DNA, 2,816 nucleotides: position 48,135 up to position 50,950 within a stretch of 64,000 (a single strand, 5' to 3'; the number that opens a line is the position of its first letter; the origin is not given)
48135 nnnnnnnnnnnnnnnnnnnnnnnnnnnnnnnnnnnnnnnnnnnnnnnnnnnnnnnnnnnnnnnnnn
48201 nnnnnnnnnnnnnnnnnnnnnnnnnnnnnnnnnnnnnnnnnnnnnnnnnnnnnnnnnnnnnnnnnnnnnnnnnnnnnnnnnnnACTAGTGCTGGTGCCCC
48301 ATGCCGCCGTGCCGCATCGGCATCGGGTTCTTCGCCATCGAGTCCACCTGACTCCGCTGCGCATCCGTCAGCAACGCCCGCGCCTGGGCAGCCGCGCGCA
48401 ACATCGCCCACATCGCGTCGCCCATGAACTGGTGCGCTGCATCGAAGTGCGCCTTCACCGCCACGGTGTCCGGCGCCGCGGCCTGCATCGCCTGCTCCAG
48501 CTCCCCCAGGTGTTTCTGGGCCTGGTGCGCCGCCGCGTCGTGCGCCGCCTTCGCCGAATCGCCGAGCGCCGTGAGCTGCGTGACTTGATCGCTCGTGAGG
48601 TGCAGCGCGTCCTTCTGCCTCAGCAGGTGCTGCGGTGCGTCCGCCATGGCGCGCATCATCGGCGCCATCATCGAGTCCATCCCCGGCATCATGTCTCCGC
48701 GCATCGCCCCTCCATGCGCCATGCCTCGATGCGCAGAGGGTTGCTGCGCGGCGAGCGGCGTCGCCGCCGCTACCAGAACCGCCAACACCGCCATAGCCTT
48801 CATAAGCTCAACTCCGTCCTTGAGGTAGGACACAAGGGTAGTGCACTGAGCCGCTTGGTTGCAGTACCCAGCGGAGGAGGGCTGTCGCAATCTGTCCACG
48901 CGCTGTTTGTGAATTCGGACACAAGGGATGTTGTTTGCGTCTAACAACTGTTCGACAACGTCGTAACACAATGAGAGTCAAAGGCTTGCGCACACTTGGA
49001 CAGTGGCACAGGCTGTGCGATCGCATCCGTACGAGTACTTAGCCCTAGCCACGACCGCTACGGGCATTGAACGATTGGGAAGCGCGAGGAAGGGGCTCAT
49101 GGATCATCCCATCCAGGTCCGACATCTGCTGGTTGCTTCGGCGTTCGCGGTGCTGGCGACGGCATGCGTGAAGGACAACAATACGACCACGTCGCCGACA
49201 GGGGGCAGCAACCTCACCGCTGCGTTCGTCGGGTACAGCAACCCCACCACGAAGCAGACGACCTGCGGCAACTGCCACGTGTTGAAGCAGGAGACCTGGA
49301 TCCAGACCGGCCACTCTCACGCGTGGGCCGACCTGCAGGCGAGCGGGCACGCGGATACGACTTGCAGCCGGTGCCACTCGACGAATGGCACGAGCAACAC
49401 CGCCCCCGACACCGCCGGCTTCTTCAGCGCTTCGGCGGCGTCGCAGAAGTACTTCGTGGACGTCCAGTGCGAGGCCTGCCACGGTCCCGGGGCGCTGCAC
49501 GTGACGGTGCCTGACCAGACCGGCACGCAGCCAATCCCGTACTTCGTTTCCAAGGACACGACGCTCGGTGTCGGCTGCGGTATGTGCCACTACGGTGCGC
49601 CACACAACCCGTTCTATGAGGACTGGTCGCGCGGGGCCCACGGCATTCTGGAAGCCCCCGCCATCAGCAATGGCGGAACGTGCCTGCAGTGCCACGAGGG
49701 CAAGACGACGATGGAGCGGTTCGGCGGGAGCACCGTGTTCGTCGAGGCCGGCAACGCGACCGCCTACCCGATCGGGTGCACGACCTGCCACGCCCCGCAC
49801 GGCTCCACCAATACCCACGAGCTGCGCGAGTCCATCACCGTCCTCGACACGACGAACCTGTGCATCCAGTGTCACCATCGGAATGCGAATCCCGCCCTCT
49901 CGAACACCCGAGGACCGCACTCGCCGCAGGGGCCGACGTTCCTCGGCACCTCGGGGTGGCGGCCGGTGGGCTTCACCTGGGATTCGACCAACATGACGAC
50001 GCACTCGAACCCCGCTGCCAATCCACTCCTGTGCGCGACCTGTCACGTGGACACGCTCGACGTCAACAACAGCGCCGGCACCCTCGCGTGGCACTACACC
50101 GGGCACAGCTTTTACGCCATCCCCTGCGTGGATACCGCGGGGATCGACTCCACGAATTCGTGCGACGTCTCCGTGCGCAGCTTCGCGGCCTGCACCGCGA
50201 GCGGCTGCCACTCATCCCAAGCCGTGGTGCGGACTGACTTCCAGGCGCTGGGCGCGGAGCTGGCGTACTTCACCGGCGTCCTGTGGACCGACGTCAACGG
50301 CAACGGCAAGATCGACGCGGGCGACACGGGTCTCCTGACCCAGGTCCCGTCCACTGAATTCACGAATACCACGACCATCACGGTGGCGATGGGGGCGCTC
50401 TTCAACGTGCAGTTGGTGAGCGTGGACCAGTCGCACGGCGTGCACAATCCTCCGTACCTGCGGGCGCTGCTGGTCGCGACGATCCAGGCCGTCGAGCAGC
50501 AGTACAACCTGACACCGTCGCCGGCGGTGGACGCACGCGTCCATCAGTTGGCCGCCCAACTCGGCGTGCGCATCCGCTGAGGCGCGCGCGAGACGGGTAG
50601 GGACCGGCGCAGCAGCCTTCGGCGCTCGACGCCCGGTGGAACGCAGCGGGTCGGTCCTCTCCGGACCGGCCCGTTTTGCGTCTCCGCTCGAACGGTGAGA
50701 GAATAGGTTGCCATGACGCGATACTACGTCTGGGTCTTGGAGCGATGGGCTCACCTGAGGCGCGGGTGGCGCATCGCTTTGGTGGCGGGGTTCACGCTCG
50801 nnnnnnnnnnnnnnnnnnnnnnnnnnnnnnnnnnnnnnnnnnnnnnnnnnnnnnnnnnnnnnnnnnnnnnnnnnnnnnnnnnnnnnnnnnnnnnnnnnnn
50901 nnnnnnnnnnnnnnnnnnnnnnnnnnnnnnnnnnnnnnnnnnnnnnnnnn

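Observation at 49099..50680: Sigma-54-driven lipoprotein cytochrome set apart from the downstream genes by an attenuator-like hairpin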

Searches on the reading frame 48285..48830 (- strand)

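Call 3: search_protein_families(library=pfam, proteins=[window:48285-48830:-], max_evalue=0.01)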
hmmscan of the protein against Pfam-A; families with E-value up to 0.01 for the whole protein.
window:48285-48830:- (181 aa): 3 families
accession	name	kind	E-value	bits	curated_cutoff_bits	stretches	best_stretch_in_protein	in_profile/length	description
PF07813.17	LTXXQ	-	0.00011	23.3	24.3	1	71-164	8-98/100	LTXXQ motif family protein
PF16715.11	CDPS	-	0.00057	20.1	27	1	67-173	44-148/220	Cyclodipeptide synthase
PF13801.11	Metal_resist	-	0.0023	18.5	29.2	0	15-160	4-124/125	Heavy-metal resistance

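Call 6: search_protein_families(library=ncbifam, proteins=[window:48285-48830:-], max_evalue=0.01)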
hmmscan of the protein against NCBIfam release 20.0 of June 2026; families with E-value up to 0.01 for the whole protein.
window:48285-48830:- (181 aa): 0 families

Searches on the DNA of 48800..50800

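Call 47: search_rna_families(source=window, start=48800, end=50800, threshold=evalue, max_evalue=1)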
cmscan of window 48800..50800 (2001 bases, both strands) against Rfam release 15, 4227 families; matches with E-value up to 1: 0.
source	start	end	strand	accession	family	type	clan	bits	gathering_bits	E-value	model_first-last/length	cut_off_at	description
